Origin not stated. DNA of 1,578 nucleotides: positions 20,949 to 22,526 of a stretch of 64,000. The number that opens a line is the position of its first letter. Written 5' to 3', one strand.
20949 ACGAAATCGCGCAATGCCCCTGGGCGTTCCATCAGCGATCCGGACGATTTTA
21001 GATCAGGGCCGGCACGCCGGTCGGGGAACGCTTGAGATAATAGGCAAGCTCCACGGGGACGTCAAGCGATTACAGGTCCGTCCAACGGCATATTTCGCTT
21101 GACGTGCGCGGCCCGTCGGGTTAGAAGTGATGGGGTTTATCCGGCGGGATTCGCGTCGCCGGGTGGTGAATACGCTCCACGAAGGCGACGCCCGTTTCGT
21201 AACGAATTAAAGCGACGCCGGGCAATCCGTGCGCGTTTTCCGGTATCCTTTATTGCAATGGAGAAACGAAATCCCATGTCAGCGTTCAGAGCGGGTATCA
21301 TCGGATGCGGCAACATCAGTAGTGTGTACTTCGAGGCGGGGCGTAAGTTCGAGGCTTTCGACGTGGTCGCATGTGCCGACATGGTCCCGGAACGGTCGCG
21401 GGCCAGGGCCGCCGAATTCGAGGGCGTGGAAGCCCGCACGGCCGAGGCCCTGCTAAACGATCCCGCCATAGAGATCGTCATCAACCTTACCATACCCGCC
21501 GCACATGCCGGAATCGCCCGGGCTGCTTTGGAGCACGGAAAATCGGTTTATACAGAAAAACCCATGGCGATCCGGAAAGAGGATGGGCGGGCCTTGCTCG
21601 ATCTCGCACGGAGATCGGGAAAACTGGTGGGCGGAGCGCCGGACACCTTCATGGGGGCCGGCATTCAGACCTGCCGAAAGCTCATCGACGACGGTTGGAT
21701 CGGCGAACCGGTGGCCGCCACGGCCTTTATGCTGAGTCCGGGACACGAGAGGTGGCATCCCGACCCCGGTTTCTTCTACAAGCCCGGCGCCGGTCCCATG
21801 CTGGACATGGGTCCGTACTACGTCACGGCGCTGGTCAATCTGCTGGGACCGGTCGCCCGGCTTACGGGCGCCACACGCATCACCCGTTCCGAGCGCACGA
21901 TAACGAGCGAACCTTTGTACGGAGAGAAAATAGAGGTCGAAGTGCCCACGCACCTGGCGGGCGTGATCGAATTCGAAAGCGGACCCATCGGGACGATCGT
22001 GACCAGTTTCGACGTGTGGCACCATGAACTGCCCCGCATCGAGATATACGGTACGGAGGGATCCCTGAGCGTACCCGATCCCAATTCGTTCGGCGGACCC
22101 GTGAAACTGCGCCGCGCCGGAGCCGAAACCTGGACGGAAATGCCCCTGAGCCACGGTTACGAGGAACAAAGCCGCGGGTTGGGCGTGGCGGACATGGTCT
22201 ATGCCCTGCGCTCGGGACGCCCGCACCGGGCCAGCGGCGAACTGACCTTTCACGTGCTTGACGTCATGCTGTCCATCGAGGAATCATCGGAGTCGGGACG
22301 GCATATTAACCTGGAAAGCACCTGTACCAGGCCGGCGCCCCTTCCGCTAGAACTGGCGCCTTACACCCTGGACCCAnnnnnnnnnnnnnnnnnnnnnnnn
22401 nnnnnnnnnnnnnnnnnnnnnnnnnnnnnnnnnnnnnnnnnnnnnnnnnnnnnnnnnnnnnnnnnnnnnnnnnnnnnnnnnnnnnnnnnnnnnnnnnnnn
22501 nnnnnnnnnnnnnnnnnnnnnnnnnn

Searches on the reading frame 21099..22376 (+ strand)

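Call 27: search_protein_families(library=pfam, proteins=[window:21099-22376:+], max_evalue=0.00001)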
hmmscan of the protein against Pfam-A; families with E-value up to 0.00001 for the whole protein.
window:21099-22376:+ (426 aa): 3 families
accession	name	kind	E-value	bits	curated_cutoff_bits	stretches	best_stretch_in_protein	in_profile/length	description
PF22725.1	GFO_IDH_MocA_C3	-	1.1e-22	80.8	27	1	189-323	1-123/124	GFO/IDH/MocA C-terminal domain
PF01408.29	GFO_IDH_MocA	-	7.8e-19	69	24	1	63-177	1-116/120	Oxidoreductase family, NAD-binding Rossmann fold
PF02894.22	GFO_IDH_MocA_C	-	7.3e-06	26.4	22.9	0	193-404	1-217/218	Oxidoreductase family, C-terminal alpha/beta domain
